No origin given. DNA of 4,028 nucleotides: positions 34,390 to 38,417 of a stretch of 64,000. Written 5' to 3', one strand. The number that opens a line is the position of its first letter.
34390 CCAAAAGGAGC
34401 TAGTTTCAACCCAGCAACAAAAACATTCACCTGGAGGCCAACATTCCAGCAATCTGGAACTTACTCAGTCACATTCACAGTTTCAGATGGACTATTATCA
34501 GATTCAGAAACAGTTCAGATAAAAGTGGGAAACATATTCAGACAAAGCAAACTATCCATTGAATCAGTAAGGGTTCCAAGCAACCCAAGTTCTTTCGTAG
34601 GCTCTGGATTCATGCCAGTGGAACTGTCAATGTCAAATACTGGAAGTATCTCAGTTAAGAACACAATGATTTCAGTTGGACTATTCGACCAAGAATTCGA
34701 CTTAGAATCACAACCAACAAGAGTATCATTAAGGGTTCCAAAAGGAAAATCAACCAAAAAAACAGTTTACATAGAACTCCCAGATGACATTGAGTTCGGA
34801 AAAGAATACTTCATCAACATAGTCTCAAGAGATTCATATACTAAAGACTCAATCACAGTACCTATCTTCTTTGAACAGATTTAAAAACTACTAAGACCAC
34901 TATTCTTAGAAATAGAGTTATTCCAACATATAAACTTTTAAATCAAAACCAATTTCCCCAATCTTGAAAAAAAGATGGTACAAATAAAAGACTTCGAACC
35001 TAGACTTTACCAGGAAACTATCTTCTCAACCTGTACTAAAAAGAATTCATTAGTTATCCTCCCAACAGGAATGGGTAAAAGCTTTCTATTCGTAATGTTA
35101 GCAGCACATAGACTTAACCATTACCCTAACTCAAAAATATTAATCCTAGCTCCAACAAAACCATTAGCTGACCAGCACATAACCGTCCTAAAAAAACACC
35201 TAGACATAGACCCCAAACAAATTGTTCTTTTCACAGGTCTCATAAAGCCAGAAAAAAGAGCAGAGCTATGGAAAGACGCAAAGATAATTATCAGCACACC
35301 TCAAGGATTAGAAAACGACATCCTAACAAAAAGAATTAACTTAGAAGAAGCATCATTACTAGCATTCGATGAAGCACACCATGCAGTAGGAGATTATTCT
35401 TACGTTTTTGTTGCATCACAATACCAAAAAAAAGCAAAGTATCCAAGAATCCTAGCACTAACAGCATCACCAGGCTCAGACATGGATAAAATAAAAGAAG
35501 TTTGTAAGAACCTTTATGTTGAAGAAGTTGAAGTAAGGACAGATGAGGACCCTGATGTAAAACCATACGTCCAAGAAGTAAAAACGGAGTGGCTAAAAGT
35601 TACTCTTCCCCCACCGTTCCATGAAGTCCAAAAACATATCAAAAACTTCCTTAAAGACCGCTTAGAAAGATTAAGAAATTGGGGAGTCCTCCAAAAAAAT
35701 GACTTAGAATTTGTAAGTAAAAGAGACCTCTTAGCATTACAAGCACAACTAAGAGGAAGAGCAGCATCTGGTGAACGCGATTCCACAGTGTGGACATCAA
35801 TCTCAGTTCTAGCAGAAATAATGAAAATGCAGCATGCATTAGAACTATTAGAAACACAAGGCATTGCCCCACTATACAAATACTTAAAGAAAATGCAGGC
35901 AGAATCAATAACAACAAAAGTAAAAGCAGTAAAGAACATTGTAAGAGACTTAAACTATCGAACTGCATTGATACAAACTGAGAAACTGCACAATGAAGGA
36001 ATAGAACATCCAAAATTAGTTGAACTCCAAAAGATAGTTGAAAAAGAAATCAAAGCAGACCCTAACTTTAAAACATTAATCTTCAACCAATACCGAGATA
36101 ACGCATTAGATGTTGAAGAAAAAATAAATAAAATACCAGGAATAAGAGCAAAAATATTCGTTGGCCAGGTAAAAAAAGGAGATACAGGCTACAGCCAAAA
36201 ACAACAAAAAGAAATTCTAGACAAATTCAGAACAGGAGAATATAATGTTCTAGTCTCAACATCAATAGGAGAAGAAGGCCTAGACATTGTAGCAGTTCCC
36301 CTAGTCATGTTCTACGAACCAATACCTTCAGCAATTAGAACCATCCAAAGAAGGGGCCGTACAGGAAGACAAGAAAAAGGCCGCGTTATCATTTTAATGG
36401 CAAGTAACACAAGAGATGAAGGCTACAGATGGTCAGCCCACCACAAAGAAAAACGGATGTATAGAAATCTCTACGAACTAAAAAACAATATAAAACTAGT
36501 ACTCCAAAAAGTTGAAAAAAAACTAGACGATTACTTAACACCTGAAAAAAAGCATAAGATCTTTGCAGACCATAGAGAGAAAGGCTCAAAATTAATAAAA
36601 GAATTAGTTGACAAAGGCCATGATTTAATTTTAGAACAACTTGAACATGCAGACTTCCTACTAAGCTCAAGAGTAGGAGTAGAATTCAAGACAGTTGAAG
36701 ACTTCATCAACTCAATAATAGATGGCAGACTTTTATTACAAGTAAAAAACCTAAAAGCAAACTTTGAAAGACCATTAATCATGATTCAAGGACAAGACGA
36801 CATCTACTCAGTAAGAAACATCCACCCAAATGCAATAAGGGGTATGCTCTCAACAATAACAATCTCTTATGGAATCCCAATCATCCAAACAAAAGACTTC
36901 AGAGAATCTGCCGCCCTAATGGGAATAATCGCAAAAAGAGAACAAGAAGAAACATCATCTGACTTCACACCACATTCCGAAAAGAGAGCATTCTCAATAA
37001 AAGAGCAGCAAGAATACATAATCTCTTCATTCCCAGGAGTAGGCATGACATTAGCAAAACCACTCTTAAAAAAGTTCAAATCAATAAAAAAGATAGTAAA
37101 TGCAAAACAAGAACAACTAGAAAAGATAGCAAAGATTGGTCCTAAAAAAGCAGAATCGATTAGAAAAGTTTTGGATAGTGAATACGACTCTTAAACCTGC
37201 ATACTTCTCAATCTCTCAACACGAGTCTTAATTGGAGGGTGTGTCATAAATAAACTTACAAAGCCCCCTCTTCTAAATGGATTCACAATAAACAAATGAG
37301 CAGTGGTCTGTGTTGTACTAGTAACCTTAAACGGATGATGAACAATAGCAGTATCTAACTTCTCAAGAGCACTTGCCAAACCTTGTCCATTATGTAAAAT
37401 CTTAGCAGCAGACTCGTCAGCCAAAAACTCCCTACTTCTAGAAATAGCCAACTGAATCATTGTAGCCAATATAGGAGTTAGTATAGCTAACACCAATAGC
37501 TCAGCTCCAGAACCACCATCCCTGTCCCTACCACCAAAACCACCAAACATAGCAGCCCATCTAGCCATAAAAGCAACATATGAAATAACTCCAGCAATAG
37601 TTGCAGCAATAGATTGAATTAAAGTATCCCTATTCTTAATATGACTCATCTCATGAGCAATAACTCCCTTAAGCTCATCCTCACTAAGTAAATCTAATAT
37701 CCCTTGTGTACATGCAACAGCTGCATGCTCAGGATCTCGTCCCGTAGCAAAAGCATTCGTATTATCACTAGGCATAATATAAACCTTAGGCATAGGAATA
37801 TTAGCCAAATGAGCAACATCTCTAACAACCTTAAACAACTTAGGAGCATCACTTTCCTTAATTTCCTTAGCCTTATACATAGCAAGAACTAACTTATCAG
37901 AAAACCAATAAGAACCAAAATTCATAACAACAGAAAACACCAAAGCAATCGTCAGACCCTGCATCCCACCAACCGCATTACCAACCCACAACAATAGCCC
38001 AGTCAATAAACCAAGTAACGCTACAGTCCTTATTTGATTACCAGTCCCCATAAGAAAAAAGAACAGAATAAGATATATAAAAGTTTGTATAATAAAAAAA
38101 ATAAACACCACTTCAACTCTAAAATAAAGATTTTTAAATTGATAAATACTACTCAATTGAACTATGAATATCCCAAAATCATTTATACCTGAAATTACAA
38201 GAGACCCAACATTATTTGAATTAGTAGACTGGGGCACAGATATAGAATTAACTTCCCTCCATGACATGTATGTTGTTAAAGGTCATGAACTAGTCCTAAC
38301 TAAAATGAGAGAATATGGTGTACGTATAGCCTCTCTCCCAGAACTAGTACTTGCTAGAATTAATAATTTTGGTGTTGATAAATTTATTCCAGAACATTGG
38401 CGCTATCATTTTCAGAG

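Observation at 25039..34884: Compositionally atypical two-gene secreted module: coiled-coil/beta-domain protein plus 2574-aa cadherin-like giant protein, directly downstream of the N-glycosylation operon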

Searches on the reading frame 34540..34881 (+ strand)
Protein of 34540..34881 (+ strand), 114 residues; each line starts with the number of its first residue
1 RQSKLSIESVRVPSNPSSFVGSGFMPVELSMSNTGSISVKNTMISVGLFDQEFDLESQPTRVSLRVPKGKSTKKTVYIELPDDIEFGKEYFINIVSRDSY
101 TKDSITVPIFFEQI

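Call 76: search_protein_families(library=pfam, proteins=[window:34540-34881:+], max_evalue=1)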
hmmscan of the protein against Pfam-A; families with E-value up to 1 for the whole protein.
window:34540-34881:+ (114 aa): 1 family
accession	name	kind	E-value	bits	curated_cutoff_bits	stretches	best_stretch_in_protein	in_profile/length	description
PF10633.15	NPCBM_assoc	-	0.12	13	24.4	1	27-88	9-68/78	NPCBM-associated, NEW3 domain of alpha-galactosidase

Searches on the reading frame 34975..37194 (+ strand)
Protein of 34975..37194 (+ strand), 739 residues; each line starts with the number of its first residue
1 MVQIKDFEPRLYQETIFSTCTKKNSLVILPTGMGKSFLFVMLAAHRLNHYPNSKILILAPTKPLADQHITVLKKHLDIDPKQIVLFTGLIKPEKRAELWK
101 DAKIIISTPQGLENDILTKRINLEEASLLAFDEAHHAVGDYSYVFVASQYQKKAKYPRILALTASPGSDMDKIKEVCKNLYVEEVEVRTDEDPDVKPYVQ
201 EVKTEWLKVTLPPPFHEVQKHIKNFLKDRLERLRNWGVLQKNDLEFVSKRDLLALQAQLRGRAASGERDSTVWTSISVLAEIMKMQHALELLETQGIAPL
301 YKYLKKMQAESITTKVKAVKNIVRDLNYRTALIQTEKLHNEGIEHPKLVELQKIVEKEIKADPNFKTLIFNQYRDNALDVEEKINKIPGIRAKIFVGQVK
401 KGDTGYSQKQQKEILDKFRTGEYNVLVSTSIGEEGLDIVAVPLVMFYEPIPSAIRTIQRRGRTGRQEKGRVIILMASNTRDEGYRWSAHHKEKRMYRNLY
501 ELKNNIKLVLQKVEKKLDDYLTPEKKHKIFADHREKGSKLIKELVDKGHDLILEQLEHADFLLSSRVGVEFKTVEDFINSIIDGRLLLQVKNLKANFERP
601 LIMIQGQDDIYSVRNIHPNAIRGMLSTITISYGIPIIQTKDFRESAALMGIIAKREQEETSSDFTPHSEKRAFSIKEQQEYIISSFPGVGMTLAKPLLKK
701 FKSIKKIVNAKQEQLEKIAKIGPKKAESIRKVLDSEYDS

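Call 6: search_protein_families(library=pfam, proteins=[window:34975-37194:+], max_evalue=0.01)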
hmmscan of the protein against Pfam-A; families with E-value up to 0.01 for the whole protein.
window:34975-37194:+ (739 aa): 10 families
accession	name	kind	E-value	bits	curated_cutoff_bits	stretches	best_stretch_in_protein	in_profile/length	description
PF02732.21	ERCC4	-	3.6e-25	89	24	1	532-649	2-137/140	ERCC4 domain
PF00270.35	DEAD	-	4.1e-23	82.4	26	1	13-172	4-166/167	DEAD/DEAH box helicase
PF00271.37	Helicase_C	-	4.3e-22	78.9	23.5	1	353-465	4-108/110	Helicase conserved C-terminal domain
PF21210.2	RNA_helicase_helical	-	6.3e-19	68.5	27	1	224-331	2-106/108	Putative ATP-dependent RNA helicase, helical bundle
PF04851.21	ResIII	-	1.4e-18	67.8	22.5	1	8-166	3-162/164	Type III restriction enzyme, res subunit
PF12826.13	HHH_2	-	6.5e-10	39.5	27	1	687-734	9-56/64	Helix-hairpin-helix motif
PF14520.12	HHH_5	-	5.4e-07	30.4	27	1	685-731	6-53/57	Helix-hairpin-helix domain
PF22590.2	Cas3-like_C_2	-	0.00076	20.2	27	1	407-467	47-105/106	CRISPR-associated nuclease/helicase Cas3, C-terminal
PF18766.7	SWI2_SNF2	-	0.0017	18.5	26.7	1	22-167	18-156/221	SWI2/SNF2 ATPase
PF00633.29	HHH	-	0.0075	16.5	24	1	703-731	1-29/30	Helix-hairpin-helix motif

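Call 30: find_related_loci(query=window:34975-37191:+, collection=genome_contigs, flank=10000)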
Query window:34975-37191:+ (739 aa) in genome_contigs; peptide patterns used: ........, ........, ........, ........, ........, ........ (x = any residue, [..] = any of these).
170 stretches matched a pattern; 26 encode a relative of the query (tblastn E <= 1e-3); 26 distinct loci.
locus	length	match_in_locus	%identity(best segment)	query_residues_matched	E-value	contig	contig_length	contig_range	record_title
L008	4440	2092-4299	67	2-739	0e+0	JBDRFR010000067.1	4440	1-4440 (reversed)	MAG: Nanoarchaeota archaeon isolate MEGAHIT-group-1.382 k141_12568505, whole genome shotgun sequence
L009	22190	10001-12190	66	7-737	0e+0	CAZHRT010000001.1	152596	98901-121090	MAG TPA_asm: uncultured Methanosarcinales archaeon isolate binchicken_co28_95 genome assembly, contig: NODE_53_length_15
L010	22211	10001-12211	65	1-737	0e+0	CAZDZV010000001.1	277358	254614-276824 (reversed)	MAG TPA_asm: uncultured Methanosarcinales archaeon isolate SRP141376_co2_275 genome assembly, contig: NODE_38_length_277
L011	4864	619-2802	66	7-737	0e+0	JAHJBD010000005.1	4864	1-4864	MAG: Nanoarchaeota archaeon isolate Modern_marine.mb.241 Modern_marine.mb.241_k141_77891, whole genome shotgun sequence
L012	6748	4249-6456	62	1-737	0e+0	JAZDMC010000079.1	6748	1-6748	MAG: Candidatus Woesearchaeota archaeon isolate MEGAHIT-group-0.632 k141_10451460, whole genome shotgun sequence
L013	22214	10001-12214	61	1-739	0e+0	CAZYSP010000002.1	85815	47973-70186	MAG TPA_asm: uncultured Methanosarcinales archaeon isolate binchicken_co48_510 genome assembly, contig: NODE_261_length_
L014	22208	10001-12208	59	1-737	0e+0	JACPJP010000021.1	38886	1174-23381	MAG: Candidatus Woesearchaeota archaeon isolate NC_groundwater_471_Ag_B-0.1um_36_15 S34_3B_scaffold_483418, whole genome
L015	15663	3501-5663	61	4-729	0e+0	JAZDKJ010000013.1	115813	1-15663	MAG: Candidatus Woesearchaeota archaeon isolate MEGAHIT-group-0.53 k141_11546981, whole genome shotgun sequence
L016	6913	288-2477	61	7-737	0e+0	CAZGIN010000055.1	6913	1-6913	MAG TPA_asm: uncultured Methanosarcinales archaeon isolate binchicken_co129_420 genome assembly, contig: NODE_37059_leng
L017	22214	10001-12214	59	1-739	0e+0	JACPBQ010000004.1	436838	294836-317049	MAG: Candidatus Woesearchaeota archaeon isolate NC_groundwater_261_Ag_S-0.2um_40_15 S5_GD2017_2_S2_scaffold_59, whole ge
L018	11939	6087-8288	59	4-737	0e+0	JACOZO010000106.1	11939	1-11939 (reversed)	MAG: Candidatus Woesearchaeota archaeon isolate NC_groundwater_207_Ag_S-0.1um_44_9 S4_GD2017_2_S1_scaffold_3599, whole g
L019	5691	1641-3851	58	1-737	0e+0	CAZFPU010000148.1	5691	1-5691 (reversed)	MAG TPA_asm: uncultured Methanosarcinales archaeon isolate binchicken_co248_65 genome assembly, contig: NODE_24699_lengt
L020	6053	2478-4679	58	4-738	0e+0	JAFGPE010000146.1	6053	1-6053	MAG: Candidatus Woesearchaeota archaeon isolate Zod_Metabat.672 k87_12879569, whole genome shotgun sequence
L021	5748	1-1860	67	120-739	0e+0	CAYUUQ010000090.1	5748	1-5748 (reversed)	MAG TPA_asm: uncultured Methanosarcinales archaeon isolate SRP077602_co7_489 genome assembly, contig: NODE_55021_length_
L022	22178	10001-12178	60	4-737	0e+0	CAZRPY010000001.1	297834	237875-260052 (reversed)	MAG TPA_asm: uncultured Methanosarcinales archaeon isolate SRP178908_co1_144 genome assembly, contig: NODE_5_length_2978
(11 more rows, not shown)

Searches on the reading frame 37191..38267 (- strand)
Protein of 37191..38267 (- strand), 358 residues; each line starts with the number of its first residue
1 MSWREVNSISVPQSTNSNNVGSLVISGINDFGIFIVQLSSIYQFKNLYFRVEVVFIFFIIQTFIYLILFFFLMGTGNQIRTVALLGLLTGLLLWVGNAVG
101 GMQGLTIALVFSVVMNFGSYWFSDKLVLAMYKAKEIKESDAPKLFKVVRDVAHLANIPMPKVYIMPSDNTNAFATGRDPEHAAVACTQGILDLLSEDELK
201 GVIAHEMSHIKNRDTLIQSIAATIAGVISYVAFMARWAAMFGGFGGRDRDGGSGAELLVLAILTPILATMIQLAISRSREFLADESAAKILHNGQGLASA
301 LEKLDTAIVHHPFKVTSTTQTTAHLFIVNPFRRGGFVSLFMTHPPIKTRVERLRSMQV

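Call 6: search_protein_families(library=pfam, proteins=[window:37191-38267:-], max_evalue=0.01)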
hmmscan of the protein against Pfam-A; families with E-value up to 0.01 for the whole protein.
window:37191-38267:- (358 aa): 2 families
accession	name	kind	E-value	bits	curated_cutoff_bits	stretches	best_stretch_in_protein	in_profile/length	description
PF01435.24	Peptidase_M48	-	6.5e-34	117.8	20.3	1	140-356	3-185/186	Peptidase family M48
PF05569.17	Peptidase_M56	-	0.0084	15.7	31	0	191-224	185-218/296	BlaR1 peptidase M56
